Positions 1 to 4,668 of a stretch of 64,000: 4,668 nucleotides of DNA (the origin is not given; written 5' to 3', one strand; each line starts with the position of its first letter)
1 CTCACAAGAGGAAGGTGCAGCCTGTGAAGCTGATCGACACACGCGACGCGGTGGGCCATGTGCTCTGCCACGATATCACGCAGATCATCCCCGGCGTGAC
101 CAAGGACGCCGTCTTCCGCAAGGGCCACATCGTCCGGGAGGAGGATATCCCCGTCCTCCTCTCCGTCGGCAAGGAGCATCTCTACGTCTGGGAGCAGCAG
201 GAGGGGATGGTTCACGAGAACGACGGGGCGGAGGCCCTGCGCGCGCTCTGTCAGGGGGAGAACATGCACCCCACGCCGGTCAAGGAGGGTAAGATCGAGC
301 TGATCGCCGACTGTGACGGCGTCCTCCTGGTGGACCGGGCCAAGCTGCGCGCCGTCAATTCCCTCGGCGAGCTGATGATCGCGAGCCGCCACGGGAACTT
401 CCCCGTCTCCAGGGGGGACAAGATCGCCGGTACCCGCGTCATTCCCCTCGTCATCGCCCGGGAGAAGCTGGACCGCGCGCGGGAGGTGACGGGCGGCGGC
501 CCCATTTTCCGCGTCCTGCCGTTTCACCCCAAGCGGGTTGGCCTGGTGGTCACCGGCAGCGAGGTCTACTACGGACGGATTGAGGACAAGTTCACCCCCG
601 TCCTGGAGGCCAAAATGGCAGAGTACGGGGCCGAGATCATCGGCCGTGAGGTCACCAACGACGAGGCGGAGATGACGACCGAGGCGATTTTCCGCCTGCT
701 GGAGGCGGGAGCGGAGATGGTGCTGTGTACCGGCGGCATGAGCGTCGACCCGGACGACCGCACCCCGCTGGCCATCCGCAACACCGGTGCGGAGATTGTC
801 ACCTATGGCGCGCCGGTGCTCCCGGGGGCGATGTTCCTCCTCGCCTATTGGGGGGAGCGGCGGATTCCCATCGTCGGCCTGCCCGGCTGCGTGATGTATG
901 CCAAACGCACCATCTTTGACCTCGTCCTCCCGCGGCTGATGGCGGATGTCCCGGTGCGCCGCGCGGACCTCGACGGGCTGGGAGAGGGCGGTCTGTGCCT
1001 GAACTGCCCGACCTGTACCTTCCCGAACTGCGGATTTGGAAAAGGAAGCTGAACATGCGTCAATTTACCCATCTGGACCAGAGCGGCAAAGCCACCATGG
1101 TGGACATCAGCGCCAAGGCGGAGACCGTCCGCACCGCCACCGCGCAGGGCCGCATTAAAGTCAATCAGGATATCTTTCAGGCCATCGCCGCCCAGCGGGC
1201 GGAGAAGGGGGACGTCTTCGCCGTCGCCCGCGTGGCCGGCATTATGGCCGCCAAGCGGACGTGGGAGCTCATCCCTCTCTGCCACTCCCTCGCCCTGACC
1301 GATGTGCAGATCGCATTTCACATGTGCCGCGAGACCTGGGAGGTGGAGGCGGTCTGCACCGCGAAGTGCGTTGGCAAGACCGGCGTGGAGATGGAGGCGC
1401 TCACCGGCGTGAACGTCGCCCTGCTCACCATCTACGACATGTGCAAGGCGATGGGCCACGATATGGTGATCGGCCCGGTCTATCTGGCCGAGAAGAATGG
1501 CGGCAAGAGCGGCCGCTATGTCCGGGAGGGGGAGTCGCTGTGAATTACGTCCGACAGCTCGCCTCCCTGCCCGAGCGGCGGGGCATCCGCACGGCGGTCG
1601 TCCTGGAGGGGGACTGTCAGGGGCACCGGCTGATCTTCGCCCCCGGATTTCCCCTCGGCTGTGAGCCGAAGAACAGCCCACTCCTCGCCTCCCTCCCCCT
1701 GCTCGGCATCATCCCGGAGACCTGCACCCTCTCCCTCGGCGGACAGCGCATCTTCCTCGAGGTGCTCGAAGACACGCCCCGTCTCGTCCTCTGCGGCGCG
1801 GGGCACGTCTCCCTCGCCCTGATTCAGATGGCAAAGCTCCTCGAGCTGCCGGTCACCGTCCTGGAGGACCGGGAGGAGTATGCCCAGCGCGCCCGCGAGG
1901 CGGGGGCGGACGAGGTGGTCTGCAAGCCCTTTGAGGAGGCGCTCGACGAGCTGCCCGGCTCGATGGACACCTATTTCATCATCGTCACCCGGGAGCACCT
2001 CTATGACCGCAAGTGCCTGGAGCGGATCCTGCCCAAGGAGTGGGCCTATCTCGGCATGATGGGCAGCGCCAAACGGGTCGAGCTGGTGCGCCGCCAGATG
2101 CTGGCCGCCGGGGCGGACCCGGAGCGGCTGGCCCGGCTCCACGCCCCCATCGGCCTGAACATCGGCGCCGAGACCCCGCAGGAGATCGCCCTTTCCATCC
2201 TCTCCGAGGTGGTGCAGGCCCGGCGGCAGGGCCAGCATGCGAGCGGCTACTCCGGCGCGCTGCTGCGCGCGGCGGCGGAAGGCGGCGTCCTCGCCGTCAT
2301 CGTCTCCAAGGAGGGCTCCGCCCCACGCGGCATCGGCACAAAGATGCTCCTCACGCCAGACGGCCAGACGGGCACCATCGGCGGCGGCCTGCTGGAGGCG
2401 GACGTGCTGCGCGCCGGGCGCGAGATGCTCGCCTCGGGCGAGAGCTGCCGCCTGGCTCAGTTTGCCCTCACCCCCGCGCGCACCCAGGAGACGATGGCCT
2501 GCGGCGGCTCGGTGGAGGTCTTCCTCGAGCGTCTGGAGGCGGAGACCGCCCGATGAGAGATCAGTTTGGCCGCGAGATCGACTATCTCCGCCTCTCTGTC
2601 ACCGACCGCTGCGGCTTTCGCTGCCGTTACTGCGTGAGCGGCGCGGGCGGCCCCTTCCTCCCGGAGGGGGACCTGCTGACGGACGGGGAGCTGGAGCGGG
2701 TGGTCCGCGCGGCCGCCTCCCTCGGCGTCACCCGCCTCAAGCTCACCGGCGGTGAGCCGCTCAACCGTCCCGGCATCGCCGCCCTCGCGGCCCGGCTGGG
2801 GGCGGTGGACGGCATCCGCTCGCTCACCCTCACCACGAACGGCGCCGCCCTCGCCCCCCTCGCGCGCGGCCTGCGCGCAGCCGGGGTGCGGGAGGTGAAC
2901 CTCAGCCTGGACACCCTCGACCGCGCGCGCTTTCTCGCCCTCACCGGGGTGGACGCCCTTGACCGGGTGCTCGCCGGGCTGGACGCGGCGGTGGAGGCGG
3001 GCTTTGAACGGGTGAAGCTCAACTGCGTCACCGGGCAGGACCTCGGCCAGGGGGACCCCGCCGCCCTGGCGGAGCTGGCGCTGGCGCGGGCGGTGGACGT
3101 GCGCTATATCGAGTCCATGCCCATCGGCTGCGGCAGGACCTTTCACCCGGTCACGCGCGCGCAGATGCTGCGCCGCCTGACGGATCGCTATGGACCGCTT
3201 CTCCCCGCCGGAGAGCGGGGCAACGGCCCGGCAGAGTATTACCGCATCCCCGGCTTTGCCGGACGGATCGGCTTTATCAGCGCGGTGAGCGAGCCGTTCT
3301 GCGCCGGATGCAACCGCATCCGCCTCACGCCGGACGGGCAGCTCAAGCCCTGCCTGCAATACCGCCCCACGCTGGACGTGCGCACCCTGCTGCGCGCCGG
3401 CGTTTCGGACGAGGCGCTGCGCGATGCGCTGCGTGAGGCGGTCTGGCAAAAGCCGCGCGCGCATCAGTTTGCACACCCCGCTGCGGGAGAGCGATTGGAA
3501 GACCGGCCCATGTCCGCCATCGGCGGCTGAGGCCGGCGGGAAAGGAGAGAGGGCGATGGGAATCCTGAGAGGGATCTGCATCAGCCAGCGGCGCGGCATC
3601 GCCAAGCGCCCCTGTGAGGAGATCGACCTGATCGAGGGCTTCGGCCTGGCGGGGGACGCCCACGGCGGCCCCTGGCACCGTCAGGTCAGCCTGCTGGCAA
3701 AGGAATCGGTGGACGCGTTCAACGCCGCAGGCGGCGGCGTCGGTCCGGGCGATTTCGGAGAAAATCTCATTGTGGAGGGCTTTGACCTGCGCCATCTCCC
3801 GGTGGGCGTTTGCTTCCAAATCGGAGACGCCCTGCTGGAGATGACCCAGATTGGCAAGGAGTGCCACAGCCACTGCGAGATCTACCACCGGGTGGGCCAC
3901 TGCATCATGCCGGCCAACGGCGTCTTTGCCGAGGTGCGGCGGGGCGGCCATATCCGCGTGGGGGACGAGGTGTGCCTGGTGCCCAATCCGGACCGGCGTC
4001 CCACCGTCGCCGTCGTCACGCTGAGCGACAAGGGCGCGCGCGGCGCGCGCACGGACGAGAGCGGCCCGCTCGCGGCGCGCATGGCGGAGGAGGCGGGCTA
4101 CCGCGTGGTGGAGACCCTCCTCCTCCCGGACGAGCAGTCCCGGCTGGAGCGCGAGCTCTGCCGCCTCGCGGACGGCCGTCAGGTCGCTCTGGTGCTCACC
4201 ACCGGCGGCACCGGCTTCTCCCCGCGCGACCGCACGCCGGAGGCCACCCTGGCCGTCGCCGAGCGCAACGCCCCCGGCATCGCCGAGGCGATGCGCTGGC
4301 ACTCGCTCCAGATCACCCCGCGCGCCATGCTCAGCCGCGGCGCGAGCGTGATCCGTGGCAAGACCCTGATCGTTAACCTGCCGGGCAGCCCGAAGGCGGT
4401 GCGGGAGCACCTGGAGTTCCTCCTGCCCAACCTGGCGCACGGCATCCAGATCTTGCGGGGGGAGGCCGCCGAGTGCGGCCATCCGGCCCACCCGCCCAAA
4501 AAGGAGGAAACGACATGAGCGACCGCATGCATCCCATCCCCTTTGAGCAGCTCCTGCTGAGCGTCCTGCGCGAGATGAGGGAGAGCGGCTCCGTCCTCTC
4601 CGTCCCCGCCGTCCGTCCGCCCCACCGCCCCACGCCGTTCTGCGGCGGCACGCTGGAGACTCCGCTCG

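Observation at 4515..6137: Mini-YgfK: FMN barrel fused directly to ferredoxin, lacking the central FAD/NAD(P)H module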

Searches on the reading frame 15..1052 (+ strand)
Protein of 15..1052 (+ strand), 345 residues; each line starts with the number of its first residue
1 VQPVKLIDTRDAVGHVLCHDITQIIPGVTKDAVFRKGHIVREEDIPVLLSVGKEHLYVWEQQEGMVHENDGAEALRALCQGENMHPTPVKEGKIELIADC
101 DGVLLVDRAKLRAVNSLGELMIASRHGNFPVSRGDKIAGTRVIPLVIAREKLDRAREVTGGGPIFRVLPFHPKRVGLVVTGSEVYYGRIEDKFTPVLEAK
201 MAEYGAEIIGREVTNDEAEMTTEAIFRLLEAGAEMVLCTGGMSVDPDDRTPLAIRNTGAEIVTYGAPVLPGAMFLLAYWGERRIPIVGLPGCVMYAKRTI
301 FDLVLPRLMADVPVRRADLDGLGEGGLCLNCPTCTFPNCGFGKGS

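Call 3: search_protein_families(library=pfam, proteins=[window:15-1052:+], max_evalue=0.01)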
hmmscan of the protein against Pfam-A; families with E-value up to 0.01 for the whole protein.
window:15-1052:+ (345 aa): 1 family
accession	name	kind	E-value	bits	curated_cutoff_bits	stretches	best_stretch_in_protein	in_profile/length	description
PF00994.29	MoCF_biosynth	-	5.4e-24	85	26.6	1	177-309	2-143/144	Probable molybdopterin binding domain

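Call 4: search_protein_families(library=ncbifam, proteins=[window:15-1052:+], max_evalue=0.01)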
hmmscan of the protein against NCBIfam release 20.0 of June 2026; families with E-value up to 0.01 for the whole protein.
window:15-1052:+ (345 aa): 11 families
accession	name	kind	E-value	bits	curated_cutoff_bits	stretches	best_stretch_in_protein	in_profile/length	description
TIGR00177.1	molyb_syn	domain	3.9e-13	49.6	85.35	1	174-262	3-93/148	molybdenum cofactor synthesis domain-containing protein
NF011068.0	PRK14498.1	equivalog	1.9e-11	42.8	534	1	177-304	198-321/647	molybdopterin biosynthesis protein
NF011067.0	PRK14497.1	equivalog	1.4e-10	40.4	536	1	177-312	191-321/546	putative molybdopterin biosynthesis protein MoeA/unknown domain fusion protein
NF002947.1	PRK03604.1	equivalog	2.1e-09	37.1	285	1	176-260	149-233/301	bifunctional molybdenum cofactor biosynthesis protein MoaC/MoaB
NF001813.0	PRK00549.1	equivalog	3.9e-06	26.1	379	1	175-250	3-77/414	competence/damage-inducible protein A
NF045515.2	Glp_gephyrin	equivalog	1.6e-05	23.9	475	1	177-294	186-301/403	molybdotransferase-like divisome protein Glp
TIGR00200.1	cinA_nterm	subfamily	6.6e-05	21.8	243.15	1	173-257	2-85/414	CinA family nicotinamide mononucleotide deamidase-related protein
NF007960.1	PRK10680.1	equivalog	0.00011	21.2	440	1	179-308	187-312/401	molybdopterin molybdotransferase MoeA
NF050098.1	MoeA_actino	exception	0.00064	18.6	560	1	177-256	186-264/400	molybdopterin molybdotransferase MoeA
NF006932.0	PRK09417.1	equivalog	0.0057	16.1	158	1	174-256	5-90/193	molybdopterin adenylyltransferase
NF002291.0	PRK01215.1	equivalog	0.0083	15.2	293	0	176-254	7-84/264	nicotinamide mononucleotide deamidase-related protein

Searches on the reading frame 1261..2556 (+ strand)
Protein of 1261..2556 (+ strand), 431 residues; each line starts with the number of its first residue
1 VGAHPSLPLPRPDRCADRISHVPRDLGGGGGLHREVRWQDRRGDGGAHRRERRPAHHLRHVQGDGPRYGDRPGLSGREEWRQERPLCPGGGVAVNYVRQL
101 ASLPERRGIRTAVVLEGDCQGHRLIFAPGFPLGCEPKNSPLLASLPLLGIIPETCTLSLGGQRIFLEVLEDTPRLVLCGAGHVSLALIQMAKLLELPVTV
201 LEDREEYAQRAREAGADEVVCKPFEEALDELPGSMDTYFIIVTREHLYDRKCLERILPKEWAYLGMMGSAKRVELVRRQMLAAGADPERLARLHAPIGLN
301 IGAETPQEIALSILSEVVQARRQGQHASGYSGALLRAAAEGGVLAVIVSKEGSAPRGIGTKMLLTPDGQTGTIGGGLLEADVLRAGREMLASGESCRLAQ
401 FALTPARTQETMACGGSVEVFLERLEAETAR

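Call 3: search_protein_families(library=pfam, proteins=[window:1261-2556:+], max_evalue=0.01)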
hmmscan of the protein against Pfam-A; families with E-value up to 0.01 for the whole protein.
window:1261-2556:+ (431 aa): 3 families
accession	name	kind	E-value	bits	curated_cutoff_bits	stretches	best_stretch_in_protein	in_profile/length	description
PF13478.12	XdhC_C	-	6.7e-40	136.9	29.7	1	175-317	1-125/125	XdhC Rossmann domain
PF02625.21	XdhC_CoxI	-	3e-19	69.2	24.3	1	336-396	2-63/68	XdhC and CoxI family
PF00107.32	ADH_zinc_N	-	0.00047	20.6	31.8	1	183-243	2-67/129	Zinc-binding dehydrogenase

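Call 4: search_protein_families(library=ncbifam, proteins=[window:1261-2556:+], max_evalue=0.01)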
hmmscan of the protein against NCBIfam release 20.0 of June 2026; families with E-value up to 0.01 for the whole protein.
window:1261-2556:+ (431 aa): 2 families
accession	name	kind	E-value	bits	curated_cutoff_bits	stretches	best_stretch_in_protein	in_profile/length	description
NF045664.1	XdhC_rel_AOR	equivalog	1.3e-75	254.9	350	2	156-323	178-346/346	XdhC family aldehyde oxidoreductase maturation factor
TIGR02964.1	xanthine_xdhC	equivalog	3.5e-44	151.2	161.6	2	170-317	98-245/246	xanthine dehydrogenase accessory protein XdhC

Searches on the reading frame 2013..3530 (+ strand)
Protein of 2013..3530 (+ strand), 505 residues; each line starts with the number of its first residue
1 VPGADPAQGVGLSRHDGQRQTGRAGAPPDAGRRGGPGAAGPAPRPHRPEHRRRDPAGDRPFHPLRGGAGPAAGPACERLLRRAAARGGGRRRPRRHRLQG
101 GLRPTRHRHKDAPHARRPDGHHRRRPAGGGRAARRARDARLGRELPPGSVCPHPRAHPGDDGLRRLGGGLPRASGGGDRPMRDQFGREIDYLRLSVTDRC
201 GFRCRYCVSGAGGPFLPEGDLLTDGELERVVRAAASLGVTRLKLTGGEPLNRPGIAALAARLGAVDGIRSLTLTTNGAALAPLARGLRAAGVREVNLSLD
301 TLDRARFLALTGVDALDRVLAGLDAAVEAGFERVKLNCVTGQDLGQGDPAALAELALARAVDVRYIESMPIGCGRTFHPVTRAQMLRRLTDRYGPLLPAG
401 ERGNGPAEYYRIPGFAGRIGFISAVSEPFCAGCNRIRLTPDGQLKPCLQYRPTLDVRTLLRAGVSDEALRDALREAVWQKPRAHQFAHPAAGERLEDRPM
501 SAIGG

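Call 3: search_protein_families(library=pfam, proteins=[window:2013-3530:+], max_evalue=0.01)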
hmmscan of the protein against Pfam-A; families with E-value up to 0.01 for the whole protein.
window:2013-3530:+ (505 aa): 3 families
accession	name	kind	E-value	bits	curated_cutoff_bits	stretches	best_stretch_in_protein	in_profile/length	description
PF06463.18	Mob_synth_C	-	2.2e-34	118.6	37.4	1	361-485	1-127/128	Molybdenum Cofactor Synthesis C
PF04055.27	Radical_SAM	-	4.3e-24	86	29.5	1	195-354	2-164/166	Radical SAM superfamily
PF13353.11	Fer4_12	-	0.0014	19.4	22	1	199-266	14-81/137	4Fe-4S single cluster domain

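Call 4: search_protein_families(library=ncbifam, proteins=[window:2013-3530:+], max_evalue=0.01)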
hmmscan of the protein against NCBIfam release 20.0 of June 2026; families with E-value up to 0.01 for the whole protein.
window:2013-3530:+ (505 aa): 31 families (the best 25 are shown)
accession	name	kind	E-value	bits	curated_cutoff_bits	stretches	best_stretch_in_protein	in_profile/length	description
TIGR02666.1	moaA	equivalog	1.2e-96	323.6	284.05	1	181-505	1-336/336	GTP 3',8-cyclase MoaA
TIGR02668.1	moaA_archaeal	equivalog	5.1e-58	196.4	325.25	1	181-480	1-298/303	GTP 3',8-cyclase MoaA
NF001199.0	PRK00164.2-1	equivalog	9.3e-53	179.4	231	1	181-479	3-300/308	GTP 3',8-cyclase MoaA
TIGR04347.1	pseudo_SAM_Halo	equivalog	4.8e-12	45.8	525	1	195-339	43-184/390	TIGR04347 family pseudo-SAM/SPASM protein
TIGR04251.1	SCM_rSAM_ScmF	equivalog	5e-11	42.6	400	1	194-355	8-171/353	SynChlorMet cassette radical SAM/SPASM protein ScmF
TIGR04545.1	rSAM_ahbD_hemeb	equivalog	8.9e-11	41.8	500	1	195-335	5-143/339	heme b synthase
NF045646.2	rSAM_Se_TrsS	equivalog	1.2e-10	40.6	490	1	194-376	90-272/441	radical SAM (seleno)protein TrsS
TIGR02109.1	PQQ_syn_pqqE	equivalog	1.8e-09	37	381.35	1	194-322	11-137/358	pyrroloquinoline quinone biosynthesis protein PqqE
TIGR03962.1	mycofact_rSAM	equivalog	2.2e-09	37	265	1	195-377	17-194/339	mycofactocin radical SAM maturase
TIGR04055.1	rSAM_NirJ2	equivalog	7.8e-09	35.5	500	1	196-331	6-138/326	putative heme d1 biosynthesis radical SAM protein NirJ2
TIGR04054.1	rSAM_NirJ1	equivalog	9.2e-09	34.4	650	1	195-331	41-174/387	putative heme d1 biosynthesis radical SAM protein NirJ1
TIGR04051.1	rSAM_NirJ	equivalog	1.3e-08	34.2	515.45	1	197-368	9-175/354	heme d1 biosynthesis radical SAM protein NirJ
NF049973.1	radical_Rv1681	equivalog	1.8e-08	33.7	380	1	199-337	81-216/326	Rv1681 family radical SAM protein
TIGR04546.1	rSAM_ahbC_deAc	equivalog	1.9e-08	33.5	650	1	195-332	44-178/390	12,18-didecarboxysiroheme deacetylase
TIGR04317.1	W_rSAM_matur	equivalog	5.7e-08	32.2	380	1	189-310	3-121/349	tungsten cofactor oxidoreductase radical SAM maturase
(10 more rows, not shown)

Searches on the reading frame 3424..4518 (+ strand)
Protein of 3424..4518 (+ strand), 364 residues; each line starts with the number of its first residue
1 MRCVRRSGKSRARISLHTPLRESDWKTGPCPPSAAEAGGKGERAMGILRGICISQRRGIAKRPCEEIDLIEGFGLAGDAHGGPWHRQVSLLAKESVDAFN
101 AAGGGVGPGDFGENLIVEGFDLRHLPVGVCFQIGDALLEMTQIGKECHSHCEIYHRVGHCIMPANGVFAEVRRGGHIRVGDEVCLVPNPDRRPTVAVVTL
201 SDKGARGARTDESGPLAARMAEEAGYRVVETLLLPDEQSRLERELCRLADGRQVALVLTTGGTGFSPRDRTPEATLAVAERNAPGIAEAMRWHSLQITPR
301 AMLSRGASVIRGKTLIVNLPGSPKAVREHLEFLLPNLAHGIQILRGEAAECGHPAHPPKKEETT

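Call 3: search_protein_families(library=pfam, proteins=[window:3424-4518:+], max_evalue=0.01)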
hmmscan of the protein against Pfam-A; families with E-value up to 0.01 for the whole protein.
window:3424-4518:+ (364 aa): 2 families
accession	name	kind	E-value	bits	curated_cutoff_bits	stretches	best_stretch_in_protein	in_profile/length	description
PF00994.29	MoCF_biosynth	-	1.8e-31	109.2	26.6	1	196-339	1-144/144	Probable molybdopterin binding domain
PF03473.23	MOSC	-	1.3e-13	51.4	22.7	1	79-183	4-119/120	MOSC domain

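Call 4: search_protein_families(library=ncbifam, proteins=[window:3424-4518:+], max_evalue=0.01)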
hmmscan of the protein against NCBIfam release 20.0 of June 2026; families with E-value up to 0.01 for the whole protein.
window:3424-4518:+ (364 aa): 5 families
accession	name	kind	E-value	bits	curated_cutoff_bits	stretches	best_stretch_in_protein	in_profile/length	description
NF011069.0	PRK14499.1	equivalog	3.7e-45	154.4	457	1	47-186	164-306/308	cyclic pyranopterin monophosphate synthase MoaC/MOSC-domain-containing protein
NF002947.1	PRK03604.1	equivalog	2.1e-42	145.4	285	1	192-348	145-300/301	bifunctional molybdenum cofactor biosynthesis protein MoaC/MoaB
NF006932.0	PRK09417.1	equivalog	6.6e-41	139.9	158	1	194-332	5-145/193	molybdopterin adenylyltransferase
TIGR00177.1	molyb_syn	domain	4.7e-31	107.7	85.35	1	193-334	2-146/148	molybdenum cofactor synthesis domain-containing protein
TIGR02667.1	moaB_proteo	equivalog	2.5e-23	82.6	222.4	1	194-333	6-144/163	molybdenum cofactor biosynthesis protein B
